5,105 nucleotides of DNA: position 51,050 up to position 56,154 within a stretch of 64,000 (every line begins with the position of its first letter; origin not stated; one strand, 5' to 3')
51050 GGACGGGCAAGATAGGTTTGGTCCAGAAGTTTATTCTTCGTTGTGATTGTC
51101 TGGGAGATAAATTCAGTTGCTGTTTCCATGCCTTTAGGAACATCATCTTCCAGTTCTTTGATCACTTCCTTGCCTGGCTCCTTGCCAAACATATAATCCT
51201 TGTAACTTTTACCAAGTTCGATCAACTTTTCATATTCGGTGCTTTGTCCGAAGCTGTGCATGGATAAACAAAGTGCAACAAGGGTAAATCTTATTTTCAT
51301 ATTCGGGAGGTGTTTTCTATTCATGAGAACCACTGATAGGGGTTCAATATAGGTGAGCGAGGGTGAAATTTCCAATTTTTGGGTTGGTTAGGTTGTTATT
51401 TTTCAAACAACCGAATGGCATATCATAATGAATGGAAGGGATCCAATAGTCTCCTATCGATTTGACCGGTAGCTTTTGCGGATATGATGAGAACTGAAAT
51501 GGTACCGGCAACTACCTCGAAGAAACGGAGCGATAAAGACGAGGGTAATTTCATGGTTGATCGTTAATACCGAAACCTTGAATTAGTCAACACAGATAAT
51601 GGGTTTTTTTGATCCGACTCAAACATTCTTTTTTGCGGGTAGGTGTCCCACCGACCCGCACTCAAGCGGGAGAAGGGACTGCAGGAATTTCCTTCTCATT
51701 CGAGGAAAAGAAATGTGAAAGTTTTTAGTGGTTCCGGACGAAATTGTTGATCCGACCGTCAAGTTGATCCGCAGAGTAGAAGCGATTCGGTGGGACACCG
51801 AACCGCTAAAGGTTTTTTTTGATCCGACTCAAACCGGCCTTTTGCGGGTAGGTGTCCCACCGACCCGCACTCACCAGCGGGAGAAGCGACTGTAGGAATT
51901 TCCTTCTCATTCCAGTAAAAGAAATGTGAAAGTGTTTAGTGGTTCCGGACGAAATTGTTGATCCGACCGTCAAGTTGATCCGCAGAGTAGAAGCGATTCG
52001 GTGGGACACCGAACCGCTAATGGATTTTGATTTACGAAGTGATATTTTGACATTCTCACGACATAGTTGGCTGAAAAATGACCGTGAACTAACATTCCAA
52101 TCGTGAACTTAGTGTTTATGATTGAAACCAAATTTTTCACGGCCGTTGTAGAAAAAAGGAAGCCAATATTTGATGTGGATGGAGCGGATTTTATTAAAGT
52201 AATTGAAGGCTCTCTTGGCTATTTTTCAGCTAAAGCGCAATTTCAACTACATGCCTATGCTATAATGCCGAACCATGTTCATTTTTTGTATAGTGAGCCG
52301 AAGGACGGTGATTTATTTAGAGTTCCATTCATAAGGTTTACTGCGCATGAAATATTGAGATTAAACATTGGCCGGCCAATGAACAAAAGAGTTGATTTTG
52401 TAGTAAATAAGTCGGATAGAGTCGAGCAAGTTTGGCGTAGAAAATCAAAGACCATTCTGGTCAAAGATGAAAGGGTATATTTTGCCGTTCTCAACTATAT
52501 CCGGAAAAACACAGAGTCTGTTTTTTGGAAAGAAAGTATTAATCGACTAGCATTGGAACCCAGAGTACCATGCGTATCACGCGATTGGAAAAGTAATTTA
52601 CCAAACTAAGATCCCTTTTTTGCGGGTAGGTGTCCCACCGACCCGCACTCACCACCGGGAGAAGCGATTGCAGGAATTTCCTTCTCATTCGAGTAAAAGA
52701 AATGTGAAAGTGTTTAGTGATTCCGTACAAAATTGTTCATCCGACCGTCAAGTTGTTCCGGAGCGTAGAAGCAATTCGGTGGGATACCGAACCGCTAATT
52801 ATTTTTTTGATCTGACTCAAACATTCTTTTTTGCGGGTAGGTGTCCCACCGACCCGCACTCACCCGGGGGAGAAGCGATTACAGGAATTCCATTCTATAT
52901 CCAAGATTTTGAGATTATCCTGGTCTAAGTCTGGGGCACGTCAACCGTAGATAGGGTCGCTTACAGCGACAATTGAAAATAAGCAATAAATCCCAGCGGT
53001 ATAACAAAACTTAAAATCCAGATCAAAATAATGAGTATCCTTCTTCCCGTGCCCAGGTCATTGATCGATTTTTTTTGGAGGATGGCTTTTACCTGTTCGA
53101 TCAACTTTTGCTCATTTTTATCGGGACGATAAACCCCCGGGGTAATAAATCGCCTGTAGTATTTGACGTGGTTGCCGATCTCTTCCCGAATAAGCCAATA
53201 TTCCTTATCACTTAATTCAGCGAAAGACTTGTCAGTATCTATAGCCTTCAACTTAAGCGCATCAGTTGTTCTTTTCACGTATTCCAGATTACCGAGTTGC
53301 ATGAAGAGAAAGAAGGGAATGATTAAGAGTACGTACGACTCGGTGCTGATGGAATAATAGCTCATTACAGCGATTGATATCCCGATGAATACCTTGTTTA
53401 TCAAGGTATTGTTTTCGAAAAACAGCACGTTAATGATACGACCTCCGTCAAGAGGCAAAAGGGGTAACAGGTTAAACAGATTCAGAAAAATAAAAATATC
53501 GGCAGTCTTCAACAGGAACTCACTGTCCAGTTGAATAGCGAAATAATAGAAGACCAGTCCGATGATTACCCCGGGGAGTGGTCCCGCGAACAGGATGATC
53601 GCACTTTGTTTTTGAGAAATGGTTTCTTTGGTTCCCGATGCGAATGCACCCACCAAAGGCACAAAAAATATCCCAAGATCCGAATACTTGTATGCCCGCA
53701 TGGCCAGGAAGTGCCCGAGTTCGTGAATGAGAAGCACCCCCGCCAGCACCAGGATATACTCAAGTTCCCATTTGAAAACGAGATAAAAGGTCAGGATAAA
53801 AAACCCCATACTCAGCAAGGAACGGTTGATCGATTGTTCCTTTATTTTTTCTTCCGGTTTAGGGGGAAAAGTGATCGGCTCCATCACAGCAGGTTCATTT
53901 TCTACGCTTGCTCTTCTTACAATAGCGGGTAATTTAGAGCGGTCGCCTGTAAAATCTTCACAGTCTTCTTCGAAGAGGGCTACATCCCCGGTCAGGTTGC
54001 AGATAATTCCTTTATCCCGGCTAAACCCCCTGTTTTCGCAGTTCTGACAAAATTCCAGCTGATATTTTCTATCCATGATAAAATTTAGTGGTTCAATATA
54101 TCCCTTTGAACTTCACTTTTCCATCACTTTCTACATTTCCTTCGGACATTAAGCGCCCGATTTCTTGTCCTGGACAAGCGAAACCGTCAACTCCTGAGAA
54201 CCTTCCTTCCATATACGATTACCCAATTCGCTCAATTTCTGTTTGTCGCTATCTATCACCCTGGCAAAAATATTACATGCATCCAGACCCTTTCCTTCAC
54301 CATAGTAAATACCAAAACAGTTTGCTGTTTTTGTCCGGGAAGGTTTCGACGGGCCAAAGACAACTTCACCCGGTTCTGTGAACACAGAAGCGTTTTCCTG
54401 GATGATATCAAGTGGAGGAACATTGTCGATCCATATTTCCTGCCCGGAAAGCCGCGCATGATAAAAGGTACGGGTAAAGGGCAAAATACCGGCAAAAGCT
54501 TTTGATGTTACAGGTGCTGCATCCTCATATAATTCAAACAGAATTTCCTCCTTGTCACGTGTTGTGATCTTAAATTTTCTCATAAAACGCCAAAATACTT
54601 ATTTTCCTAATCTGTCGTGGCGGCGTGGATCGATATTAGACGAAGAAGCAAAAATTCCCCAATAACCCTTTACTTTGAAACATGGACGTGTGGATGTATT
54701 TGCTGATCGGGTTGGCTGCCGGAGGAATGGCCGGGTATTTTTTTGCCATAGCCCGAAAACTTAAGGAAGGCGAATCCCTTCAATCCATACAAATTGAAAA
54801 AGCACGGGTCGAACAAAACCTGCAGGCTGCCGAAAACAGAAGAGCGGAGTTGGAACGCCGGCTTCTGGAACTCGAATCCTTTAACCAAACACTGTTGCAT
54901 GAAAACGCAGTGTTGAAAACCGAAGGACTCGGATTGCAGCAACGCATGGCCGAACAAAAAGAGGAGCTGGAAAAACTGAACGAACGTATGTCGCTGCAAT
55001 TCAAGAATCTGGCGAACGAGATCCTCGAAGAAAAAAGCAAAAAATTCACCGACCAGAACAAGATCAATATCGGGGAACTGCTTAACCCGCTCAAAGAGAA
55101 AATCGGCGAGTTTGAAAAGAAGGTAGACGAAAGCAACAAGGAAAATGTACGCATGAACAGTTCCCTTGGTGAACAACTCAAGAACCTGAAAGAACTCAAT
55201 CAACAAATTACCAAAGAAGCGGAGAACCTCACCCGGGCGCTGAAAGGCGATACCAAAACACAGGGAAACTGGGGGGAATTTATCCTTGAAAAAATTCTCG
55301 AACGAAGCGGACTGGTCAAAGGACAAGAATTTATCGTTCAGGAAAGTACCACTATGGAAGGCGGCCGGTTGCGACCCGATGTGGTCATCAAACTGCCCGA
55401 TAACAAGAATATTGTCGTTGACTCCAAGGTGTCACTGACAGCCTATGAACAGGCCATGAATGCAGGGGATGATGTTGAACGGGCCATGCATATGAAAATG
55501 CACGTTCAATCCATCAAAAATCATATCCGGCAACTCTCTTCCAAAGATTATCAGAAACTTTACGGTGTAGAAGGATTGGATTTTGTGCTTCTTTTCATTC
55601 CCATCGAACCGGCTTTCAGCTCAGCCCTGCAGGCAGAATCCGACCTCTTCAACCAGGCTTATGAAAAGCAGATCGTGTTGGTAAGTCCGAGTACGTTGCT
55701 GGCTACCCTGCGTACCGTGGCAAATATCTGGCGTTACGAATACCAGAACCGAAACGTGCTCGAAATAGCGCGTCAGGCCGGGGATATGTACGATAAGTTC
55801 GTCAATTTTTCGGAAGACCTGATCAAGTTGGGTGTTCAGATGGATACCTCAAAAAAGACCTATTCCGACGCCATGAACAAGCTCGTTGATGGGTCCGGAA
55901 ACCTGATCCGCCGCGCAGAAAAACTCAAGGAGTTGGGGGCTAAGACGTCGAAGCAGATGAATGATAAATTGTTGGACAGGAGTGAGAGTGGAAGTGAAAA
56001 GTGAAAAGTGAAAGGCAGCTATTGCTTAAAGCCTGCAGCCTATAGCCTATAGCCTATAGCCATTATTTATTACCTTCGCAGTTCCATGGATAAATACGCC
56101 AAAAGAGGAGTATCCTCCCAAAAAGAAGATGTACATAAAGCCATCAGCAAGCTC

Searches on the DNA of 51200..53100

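Call 91: search_rna_families(source=window, start=51200, end=53100, threshold=evalue, max_evalue=0.1)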
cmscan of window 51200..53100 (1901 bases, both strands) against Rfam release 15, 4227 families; matches with E-value up to 0.1: 1.
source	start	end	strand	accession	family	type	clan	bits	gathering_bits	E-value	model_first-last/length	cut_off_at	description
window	51773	51816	+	RF03606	mir-2071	Gene; miRNA;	-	24.7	100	0.0074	1-74/74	no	mir-2071 microRNA precursor family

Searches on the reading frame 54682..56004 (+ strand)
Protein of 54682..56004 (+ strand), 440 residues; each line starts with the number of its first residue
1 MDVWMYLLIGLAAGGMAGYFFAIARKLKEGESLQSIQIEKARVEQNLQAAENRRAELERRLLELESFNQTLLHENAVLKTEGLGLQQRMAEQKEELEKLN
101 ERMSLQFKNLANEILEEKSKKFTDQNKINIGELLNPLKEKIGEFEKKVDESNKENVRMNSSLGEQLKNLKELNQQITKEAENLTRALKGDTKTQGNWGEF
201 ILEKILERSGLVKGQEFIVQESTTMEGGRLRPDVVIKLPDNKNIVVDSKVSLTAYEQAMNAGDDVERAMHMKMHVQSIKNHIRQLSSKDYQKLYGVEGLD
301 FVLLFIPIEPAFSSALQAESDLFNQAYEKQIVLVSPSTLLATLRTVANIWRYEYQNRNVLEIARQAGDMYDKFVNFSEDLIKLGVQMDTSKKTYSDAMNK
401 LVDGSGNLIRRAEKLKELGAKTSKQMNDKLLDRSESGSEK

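Call 51: search_protein_families(library=pfam, proteins=[window:54682-56004:+], max_evalue=0.001)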
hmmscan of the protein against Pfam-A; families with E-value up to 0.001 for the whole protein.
window:54682-56004:+ (440 aa): 1 family
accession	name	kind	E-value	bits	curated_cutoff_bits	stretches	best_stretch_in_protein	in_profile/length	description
PF02646.22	RmuC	-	1e-108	363.3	26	1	129-425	2-291/291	RmuC family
